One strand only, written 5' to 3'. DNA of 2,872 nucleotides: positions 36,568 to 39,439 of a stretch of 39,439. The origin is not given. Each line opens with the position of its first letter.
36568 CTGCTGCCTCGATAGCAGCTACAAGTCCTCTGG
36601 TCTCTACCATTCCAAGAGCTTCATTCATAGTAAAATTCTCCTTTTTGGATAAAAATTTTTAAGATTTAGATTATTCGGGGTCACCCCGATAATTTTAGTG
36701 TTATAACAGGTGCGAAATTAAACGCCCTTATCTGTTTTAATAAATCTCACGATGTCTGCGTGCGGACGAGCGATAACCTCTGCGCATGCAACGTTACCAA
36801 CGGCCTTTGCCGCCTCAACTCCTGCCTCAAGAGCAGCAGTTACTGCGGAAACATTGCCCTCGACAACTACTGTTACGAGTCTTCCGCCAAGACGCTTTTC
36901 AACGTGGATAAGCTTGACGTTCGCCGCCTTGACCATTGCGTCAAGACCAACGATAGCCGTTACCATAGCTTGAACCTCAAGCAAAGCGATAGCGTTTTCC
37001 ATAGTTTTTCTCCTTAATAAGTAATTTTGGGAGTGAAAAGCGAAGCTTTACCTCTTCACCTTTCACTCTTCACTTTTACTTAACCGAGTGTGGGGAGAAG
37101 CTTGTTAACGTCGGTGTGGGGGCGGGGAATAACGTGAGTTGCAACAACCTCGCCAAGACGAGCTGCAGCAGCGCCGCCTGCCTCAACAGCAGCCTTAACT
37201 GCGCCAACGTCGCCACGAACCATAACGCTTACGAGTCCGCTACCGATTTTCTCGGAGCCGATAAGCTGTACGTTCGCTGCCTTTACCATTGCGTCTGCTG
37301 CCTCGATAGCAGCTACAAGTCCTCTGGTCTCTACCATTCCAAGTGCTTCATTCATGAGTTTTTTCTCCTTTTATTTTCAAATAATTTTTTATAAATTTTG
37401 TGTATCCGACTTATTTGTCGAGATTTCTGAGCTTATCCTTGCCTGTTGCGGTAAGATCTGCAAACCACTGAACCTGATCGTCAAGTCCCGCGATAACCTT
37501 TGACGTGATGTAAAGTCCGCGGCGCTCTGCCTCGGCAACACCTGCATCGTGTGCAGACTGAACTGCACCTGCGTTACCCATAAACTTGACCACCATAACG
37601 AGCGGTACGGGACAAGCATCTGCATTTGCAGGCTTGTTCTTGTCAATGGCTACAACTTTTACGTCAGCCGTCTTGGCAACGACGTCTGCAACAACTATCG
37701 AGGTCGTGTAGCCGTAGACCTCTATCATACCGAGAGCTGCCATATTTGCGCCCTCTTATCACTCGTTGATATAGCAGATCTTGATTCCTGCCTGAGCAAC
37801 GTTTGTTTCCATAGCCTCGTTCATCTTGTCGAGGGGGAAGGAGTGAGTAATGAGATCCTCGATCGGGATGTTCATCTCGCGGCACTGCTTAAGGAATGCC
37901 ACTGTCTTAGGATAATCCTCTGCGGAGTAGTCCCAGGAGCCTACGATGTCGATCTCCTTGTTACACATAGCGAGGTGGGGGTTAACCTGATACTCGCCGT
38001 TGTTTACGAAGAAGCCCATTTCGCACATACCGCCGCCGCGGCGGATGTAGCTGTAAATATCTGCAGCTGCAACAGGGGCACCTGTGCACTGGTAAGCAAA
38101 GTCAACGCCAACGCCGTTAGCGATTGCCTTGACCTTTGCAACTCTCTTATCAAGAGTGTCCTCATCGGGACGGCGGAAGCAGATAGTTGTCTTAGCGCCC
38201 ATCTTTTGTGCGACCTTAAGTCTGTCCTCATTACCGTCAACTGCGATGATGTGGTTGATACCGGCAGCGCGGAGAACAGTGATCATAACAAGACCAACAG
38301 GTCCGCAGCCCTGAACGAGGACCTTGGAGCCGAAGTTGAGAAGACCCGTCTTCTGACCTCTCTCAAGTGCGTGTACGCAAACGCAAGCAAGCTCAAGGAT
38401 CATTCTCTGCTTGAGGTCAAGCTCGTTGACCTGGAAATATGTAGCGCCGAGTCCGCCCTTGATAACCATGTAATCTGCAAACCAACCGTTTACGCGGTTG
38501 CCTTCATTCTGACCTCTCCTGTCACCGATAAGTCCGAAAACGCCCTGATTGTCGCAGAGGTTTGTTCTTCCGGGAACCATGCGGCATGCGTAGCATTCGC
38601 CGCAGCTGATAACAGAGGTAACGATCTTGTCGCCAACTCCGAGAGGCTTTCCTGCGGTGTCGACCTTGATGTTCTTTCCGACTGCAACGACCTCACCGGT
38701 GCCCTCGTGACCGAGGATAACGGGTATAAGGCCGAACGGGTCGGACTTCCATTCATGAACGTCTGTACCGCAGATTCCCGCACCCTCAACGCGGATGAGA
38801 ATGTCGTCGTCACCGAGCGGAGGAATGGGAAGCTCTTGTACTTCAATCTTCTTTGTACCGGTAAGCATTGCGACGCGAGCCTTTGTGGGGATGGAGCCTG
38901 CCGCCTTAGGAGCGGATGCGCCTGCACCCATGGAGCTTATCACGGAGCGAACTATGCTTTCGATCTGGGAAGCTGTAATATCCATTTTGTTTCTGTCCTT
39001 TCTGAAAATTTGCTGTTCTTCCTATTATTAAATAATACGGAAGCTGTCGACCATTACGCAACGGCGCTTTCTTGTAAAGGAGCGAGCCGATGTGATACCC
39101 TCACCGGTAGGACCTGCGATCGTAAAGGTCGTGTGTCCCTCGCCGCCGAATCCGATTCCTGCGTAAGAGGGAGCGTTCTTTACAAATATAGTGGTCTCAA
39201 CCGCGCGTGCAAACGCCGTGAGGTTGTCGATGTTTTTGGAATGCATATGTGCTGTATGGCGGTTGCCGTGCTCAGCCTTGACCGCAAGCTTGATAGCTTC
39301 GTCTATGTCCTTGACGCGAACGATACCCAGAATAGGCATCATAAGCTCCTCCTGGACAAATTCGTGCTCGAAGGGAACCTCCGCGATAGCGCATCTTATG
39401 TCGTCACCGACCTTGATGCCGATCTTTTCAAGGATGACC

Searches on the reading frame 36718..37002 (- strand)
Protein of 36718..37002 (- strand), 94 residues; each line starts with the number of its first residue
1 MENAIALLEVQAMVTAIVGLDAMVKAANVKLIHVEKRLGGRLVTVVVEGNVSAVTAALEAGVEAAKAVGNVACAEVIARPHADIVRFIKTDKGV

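Call 6: search_protein_families(library=pfam, proteins=[window:36718-37002:-], max_evalue=0.01)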
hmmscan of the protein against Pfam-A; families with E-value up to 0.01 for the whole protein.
window:36718-37002:- (94 aa): 1 family
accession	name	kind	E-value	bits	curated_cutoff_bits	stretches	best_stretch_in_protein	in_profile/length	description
PF00936.24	BMC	-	2e-19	69.8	24.5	1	4-80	1-75/75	BMC domain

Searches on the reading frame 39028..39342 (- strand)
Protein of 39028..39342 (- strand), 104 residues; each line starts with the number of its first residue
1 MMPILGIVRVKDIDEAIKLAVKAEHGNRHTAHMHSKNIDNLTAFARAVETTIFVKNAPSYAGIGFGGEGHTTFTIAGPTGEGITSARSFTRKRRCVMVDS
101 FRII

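Call 6: search_protein_families(library=pfam, proteins=[window:39028-39342:-], max_evalue=0.01)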
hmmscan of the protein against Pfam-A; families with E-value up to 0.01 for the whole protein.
window:39028-39342:- (104 aa): 1 family
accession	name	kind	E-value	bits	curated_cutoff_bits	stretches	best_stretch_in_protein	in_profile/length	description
PF00171.27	Aldedh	-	0.00025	20.2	23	1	3-73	372-443/461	Aldehyde dehydrogenase family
